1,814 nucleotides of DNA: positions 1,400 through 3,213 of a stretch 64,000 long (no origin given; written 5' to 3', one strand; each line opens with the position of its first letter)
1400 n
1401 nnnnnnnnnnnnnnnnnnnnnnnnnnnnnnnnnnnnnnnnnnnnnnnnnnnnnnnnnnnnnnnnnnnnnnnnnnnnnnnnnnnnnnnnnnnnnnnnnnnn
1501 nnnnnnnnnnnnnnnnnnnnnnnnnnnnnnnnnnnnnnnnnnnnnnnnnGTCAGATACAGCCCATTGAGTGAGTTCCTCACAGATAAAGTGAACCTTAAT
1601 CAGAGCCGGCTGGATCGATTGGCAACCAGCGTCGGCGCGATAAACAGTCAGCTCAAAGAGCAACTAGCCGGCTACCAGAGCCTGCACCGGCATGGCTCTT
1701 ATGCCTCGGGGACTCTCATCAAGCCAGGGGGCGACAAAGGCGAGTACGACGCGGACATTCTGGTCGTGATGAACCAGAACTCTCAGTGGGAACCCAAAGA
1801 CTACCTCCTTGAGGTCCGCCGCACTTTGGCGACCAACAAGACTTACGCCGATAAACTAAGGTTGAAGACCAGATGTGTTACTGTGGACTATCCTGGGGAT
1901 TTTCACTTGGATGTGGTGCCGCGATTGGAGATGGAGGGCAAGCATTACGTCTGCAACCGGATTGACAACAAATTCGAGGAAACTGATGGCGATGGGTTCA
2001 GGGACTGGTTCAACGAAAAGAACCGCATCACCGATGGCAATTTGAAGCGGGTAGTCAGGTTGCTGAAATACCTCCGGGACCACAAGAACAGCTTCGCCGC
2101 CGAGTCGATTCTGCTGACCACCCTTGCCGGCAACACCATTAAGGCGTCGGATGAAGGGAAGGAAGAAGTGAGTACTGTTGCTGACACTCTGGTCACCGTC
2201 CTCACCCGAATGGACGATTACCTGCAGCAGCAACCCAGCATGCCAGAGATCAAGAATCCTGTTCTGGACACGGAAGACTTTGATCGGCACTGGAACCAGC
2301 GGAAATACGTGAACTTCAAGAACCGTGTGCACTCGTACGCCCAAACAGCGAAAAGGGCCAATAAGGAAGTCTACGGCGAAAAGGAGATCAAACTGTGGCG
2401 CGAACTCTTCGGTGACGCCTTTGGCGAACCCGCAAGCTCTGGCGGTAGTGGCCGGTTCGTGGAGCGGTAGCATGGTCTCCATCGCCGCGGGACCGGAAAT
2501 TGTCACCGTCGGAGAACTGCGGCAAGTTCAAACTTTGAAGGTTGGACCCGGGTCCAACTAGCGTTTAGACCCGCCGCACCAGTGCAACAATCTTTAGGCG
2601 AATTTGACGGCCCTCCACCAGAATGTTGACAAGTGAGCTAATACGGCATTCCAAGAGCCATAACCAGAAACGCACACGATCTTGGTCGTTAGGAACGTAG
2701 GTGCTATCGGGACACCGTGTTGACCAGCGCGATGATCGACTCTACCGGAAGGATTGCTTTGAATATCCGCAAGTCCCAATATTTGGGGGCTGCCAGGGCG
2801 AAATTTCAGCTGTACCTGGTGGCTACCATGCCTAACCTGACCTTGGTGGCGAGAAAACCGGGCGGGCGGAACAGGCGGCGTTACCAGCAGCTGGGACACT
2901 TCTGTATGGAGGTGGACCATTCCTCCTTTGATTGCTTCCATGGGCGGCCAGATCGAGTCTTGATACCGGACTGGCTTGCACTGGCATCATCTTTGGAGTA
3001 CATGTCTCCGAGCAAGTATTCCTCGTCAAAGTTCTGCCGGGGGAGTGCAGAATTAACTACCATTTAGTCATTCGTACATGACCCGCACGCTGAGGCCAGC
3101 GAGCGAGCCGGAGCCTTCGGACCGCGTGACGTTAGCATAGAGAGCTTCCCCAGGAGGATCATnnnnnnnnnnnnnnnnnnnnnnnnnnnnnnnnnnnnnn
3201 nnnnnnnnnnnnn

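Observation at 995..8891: Two paralogous CD-NTase/SMODS enzymes in one island, with matching Gly-rich C-terminal tails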

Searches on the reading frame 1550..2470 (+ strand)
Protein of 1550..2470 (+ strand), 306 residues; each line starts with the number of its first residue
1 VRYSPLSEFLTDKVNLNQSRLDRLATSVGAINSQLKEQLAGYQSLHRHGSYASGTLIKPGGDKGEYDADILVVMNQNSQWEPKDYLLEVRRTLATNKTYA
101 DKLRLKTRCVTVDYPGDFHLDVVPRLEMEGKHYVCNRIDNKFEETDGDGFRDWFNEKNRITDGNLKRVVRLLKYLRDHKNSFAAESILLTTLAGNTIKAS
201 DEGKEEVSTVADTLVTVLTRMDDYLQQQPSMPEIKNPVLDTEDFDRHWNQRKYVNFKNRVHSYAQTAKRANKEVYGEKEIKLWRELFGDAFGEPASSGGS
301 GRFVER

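Call 22: search_solved_structures(query=window:1550-2470:+, max_evalue=0.001)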
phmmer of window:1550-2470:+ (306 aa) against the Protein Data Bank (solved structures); distinct sequences matched with E-value up to 0.001: 12.
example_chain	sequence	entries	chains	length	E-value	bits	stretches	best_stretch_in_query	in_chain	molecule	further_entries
9sa4_A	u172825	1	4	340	4.7e-13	52.3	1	48-303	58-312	CD-NTase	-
9sa5_A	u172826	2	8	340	1.9e-12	50.2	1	48-303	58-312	CD-NTase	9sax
8hsb_A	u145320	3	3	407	2.5e-12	49.8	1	19-157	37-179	CdnG | SmCdnG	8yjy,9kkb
7ljo_A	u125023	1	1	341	1.4e-09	40.8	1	43-291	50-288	CD-NTase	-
9woo_A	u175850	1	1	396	2.4e-08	36.8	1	165-263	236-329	Cyclic GMP-AMP synthase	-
7ljl_A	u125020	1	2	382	7.5e-08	35.2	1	140-300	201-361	Cyclic AMP-AMP-GMP synthase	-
7d48_A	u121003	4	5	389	8.1e-08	35.1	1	140-300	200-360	Cyclic AMP-AMP-GMP synthase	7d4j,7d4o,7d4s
7to3_C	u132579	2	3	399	8.7e-08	34.9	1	140-300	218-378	Cyclic AMP-AMP-GMP synthase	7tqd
8ysn_A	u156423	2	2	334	1.4e-06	30.9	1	47-294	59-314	Nucleotidyltransferase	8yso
7d4u_A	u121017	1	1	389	2.5e-06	30.2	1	140-300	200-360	Cyclic AMP-AMP-GMP synthase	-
6p80_A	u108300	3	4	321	3.7e-05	26.3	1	4-175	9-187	E. coli MS115-1 NucC | E. coli MS115-1 CdnC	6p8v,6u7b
7ljm_A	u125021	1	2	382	8.7e-05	25.1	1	136-300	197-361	CD-NTase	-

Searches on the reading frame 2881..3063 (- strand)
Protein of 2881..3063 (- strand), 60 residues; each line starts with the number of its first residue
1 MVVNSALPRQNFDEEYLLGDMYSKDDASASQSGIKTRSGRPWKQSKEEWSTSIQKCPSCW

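Call 67: search_protein_families(library=pfam, proteins=[window:2881-3063:-], max_evalue=0.1)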
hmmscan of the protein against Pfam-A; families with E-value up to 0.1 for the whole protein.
window:2881-3063:- (60 aa): 1 family
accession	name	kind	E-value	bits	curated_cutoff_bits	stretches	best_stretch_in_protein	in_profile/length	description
PF25089.1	DUF7804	-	0.085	13.5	27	1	10-57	20-67/84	Domain of unknown function (DUF7804)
